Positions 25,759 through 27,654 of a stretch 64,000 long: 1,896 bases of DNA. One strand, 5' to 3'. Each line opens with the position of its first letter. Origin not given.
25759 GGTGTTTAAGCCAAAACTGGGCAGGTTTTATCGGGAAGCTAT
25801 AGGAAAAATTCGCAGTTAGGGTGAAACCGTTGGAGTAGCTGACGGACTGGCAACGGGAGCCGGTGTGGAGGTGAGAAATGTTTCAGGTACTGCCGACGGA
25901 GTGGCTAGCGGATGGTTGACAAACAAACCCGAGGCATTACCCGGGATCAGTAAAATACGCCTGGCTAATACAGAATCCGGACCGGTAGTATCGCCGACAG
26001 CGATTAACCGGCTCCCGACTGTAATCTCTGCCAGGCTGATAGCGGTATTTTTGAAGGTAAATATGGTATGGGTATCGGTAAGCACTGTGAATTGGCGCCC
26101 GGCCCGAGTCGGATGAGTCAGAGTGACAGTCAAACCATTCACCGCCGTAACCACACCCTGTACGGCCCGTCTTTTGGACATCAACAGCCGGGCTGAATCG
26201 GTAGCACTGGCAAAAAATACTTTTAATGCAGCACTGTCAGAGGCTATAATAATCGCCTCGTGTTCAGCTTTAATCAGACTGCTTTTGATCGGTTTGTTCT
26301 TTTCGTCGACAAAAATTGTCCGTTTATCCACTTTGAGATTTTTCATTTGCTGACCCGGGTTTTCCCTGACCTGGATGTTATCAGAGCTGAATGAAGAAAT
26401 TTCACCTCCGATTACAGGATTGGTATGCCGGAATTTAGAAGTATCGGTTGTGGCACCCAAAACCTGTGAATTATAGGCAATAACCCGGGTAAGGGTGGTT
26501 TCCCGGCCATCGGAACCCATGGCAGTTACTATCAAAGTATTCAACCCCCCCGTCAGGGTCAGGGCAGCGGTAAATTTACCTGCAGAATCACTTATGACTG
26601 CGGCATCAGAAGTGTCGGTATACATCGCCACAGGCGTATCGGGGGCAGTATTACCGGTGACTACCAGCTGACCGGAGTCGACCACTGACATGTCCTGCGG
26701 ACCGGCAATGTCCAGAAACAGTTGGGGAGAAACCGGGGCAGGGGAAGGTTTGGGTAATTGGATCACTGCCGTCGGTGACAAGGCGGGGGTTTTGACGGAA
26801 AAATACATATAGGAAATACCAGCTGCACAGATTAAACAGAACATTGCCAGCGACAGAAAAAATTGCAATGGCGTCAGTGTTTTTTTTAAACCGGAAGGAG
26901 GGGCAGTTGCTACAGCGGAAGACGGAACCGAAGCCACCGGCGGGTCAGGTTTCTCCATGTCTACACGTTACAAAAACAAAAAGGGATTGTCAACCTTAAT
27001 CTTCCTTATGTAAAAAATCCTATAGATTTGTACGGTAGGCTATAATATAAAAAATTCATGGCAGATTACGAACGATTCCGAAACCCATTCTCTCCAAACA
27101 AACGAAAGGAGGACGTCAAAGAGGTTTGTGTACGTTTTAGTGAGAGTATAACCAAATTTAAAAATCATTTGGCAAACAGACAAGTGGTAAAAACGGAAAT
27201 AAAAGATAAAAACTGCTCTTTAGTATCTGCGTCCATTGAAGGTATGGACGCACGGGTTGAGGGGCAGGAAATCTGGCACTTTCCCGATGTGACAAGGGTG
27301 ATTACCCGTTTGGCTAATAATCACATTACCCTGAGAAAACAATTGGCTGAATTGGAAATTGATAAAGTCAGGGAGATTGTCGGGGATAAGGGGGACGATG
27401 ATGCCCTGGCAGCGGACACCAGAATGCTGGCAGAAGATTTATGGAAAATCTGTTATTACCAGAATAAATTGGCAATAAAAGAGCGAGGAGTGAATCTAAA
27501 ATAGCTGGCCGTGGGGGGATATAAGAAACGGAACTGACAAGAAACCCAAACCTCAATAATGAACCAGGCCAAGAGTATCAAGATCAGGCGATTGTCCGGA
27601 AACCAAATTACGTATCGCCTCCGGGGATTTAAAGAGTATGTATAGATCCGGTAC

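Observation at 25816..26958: Membrane-anchored Pro/Ser/Thr/Ala-rich protein: candidate acceptor substrate of the glycosylation machinery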

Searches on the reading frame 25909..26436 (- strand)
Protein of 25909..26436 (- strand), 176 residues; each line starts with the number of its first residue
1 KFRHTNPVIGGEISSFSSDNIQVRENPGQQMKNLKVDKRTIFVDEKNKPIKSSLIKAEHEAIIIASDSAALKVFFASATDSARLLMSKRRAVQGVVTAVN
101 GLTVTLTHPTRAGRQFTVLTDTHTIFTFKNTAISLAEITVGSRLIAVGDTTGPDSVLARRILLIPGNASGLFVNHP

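Call 50: predict_structure(alignment_id=A4)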
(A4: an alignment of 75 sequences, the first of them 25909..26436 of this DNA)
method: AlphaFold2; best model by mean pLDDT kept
length: 176 residues; sequences in the alignment: 75
mean_pLDDT: 90.3   pTM: 0.62
mean pLDDT of the five models: 90.3, 90.0, 89.8, 89.6, 89.1
residues with pLDDT >= 90: 135; 70-90: 26; 50-70: 13; < 50: 2
segments of 3 or more residues with pLDDT < 50: none
pLDDT, mean of each block of 10 residues (from residue 1): 76 95 94 96 94 91 91 80 65 97 96 96 97 97 96 95 90 74
secondary structure, 60 per line:
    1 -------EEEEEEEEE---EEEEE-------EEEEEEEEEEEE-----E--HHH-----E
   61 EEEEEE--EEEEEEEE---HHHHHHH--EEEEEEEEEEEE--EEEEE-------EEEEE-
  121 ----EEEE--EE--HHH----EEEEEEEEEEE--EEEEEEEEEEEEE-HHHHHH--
elements in order: E8-16 E20-24 E32-43 E60-66 E69-76 H80-86 E89-100 E103-107 E115-119 E125-128 E142-152 E155-167 H169-174

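Call 54: fold_search(model_id=the predicted structure, library=pdb)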
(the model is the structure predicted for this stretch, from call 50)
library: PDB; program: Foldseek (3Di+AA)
matches with E <= 10: 1230; with E <= 0.001: 4
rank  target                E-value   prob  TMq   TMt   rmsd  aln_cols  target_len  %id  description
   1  7a05_MODEL_1_A        1.1e-04  1.00  0.26  0.27  13.0       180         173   12  NMR structure of D3-D4 domains of Vibrio vulnificus ribosomal protein S1 (released 2021-06-23)
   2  9gut_B                1.7e-04  1.00  0.26  0.10  13.3       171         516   15  30S mRNA delivery complex (bS1 resolved) (released 2024-11-20)
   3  3go5                  3.0e-04  0.99  0.25  0.16  15.6       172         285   12  Crystal structure of a multidomain protein with nucleic acid binding domains (sp_0946) from streptococcus pneumoniae tig (released 2009-04-07)
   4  5kzf_H                6.5e-04  1.00  0.26  0.11  12.1       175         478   10  Crystal structure of near full-length hexameric Mycobacterium tuberculosis proteasomal ATPase Mpa in apo form (released 2017-05-17)
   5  7zhh_A                1.1e-03  0.99  0.29  0.24  12.3       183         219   12  Complex structure of drosophila Unr CSD789 and a poly(A) RNA sequence (released 2022-12-07)
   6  6y6e                  1.5e-03  0.99  0.31  0.24  14.9       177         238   12  drosophila Unr CSD456 (released 2020-07-29)
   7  8wi7_b                1.6e-03  0.92  0.22  0.24  14.4       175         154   11  Cryo- EM structure of Mycobacterium smegmatis 70S ribosome, bS1 and RafH. (released 2024-02-28)
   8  9guq_B                1.9e-03  0.97  0.26  0.27  15.1       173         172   10  30S PIC (Pre-Initiation complex) (released 2024-11-20)
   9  2id0_A                2.1e-03  0.99  0.28  0.09  12.7       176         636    8  Escherichia coli RNase II (released 2006-10-03)
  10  8a22_Ba               2.5e-03  0.85  0.23  0.18  15.1       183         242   12  Structure of the mitochondrial ribosome from Polytomella magna (released 2022-11-16)
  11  7px9_C                3.3e-03  0.99  0.26  0.11  12.4       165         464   10  Substrate-engaged mycobacterial Proteasome-associated ATPase - focused 3D refinement (state A) (released 2022-01-19)
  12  2ix1_A                3.3e-03  0.97  0.28  0.09  12.2       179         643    8  RNase II D209N mutant (released 2006-10-05)
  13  7pxc_C                3.5e-03  0.99  0.26  0.11  12.4       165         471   10  Substrate-engaged mycobacterial Proteasome-associated ATPase in complex with open-gate 20S CP - composite map (state A (released 2022-01-19)
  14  7px9_A                4.1e-03  0.98  0.26  0.11  13.1       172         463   10  Substrate-engaged mycobacterial Proteasome-associated ATPase - focused 3D refinement (state A) (released 2022-01-19)
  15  4q7j_H                4.1e-03  0.91  0.24  0.24  13.8       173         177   12  Complex structure of viral RNA polymerase (released 2014-08-27)
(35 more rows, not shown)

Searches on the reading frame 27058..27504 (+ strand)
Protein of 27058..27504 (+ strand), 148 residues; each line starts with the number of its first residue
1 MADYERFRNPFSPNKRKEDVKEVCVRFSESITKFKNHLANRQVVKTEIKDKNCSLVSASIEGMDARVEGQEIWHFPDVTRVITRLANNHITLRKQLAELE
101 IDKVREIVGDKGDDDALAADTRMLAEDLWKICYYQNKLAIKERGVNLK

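Call 3: search_protein_families(library=pfam, proteins=[window:27058-27504:+], max_evalue=0.1)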
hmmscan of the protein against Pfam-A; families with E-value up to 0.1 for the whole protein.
window:27058-27504:+ (148 aa): 0 families

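Call 4: search_protein_families(library=ncbifam, proteins=[window:27058-27504:+], max_evalue=1)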
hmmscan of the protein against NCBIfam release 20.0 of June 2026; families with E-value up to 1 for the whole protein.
window:27058-27504:+ (148 aa): 1 family
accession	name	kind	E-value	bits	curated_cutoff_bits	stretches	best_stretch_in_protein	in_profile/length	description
NF041312.1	Superox_dis_Halo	equivalog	0.079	12.9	300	1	102-136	129-163/196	superoxide dismutase [Mn]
